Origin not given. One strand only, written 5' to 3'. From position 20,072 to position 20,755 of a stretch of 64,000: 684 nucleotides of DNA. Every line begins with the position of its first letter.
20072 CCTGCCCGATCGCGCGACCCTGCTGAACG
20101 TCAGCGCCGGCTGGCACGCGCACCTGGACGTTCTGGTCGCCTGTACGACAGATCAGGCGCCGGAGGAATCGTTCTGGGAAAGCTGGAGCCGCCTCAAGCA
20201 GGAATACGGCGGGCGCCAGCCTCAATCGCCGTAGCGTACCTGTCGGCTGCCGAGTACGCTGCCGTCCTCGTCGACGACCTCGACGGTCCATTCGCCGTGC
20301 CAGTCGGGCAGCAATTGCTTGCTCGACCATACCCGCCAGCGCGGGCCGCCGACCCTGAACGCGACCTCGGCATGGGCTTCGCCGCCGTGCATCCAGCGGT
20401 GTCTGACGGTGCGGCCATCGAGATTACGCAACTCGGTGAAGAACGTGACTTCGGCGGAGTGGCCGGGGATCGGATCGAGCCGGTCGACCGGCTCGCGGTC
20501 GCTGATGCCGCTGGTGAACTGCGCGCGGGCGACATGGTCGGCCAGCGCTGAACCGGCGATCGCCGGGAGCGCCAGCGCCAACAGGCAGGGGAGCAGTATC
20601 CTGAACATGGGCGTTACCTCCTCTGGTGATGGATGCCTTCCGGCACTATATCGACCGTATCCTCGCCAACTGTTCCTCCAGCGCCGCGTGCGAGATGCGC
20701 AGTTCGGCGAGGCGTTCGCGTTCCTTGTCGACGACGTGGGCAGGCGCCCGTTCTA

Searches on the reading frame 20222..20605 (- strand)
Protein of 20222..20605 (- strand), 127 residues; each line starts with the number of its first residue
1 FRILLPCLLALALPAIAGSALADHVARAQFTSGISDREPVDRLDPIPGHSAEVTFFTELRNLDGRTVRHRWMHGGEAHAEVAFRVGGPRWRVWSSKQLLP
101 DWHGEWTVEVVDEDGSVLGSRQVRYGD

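Call 9: search_protein_families(library=pfam, proteins=[window:20222-20605:-], max_evalue=0.01)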
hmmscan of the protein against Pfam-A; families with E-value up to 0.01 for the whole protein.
window:20222-20605:- (127 aa): 1 family
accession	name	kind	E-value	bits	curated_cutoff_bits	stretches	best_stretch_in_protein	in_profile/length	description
PF11141.13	DUF2914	-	8.1e-20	70.8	23.6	1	66-121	3-58/62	Protein of unknown function (DUF2914)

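Call 60: find_related_loci(query=window:20222-20605:-, collection=metagenome_contigs, flank=8000)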
Query window:20222-20605:- (127 aa) in metagenome_contigs; peptide patterns used: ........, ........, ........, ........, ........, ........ (x = any residue, [..] = any of these).
600 stretches matched a pattern (row limit reached: there are more); 6 encode a relative of the query (tblastn E <= 1e-3); 6 distinct loci.
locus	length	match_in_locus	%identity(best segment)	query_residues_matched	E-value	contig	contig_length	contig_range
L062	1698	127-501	78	3-127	5e-69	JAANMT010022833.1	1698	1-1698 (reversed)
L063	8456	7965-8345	46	3-127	3e-35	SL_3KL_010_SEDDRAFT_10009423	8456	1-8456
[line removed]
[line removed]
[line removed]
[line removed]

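Call 76: search_protein_families(library=pfam, proteins=[L062:892-1155:-, L062:656-820:-], max_evalue=1)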
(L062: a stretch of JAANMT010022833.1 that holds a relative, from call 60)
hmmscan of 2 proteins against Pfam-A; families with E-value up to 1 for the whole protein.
L062:892-1155:- (87 aa): 23 families
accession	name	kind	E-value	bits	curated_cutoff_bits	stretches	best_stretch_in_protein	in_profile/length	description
PF11381.13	DUF3185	-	3e-21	75.6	25.3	1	23-80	1-58/59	Protein of unknown function (DUF3185)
PF15471.11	TMEM171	-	9e-05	22.1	27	1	23-85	25-77/320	Transmembrane protein family 171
PF24365.1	DUF7521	-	0.0067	17.1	27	1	25-80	4-59/82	Family of unknown function (DUF7521)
PF09534.15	Trp_oprn_chp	-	0.0083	16.4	29.6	1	21-85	66-141/180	Tryptophan-associated transmembrane protein (Trp_oprn_chp)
PF00746.26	Gram_pos_anchor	-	0.011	16.1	20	1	56-87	12-40/43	LPXTG cell wall anchor motif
PF06195.18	DUF996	-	0.012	16.2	31.3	1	6-79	53-129/138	Protein of unknown function (DUF996)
PF23636.1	DUF7144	-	0.012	16.1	27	1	47-83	30-66/115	Domain of unknown function (DUF7144)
PF19779.4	DUF6264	-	0.014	16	31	1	16-82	66-136/183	Family of unknown function (DUF6264)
PF00335.26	Tetraspanin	-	0.024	14.7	32.1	1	24-82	7-67/225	Tetraspanin family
PF20563.3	DUF6773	-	0.039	14.2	27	1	21-83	84-146/163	Family of unknown function (DUF6773)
PF01127.27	Sdh_cyt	-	0.04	14.4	25.8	1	9-71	13-74/122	Succinate dehydrogenase/Fumarate reductase transmembrane subunit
PF24008.1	DUF7322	-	0.044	13.8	27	1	19-42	34-57/61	Domain of unknown function (DUF7322)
PF06724.16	DUF1206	-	0.047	14.2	26.2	1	30-83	4-59/70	Domain of Unknown Function (DUF1206)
PF09685.15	DUF4870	-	0.065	13.7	25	1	23-82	16-73/107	Domain of unknown function (DUF4870)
PF04123.18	DUF373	-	0.08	12.8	28.3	1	21-78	177-233/335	Domain of unknown function (DUF373)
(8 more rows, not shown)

L062:656-820:- (54 aa): 1 family
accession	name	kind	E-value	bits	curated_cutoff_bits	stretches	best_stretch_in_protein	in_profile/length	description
PF07043.18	DUF1328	-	1.1e-14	54.9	27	1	5-42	1-38/39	Protein of unknown function (DUF1328)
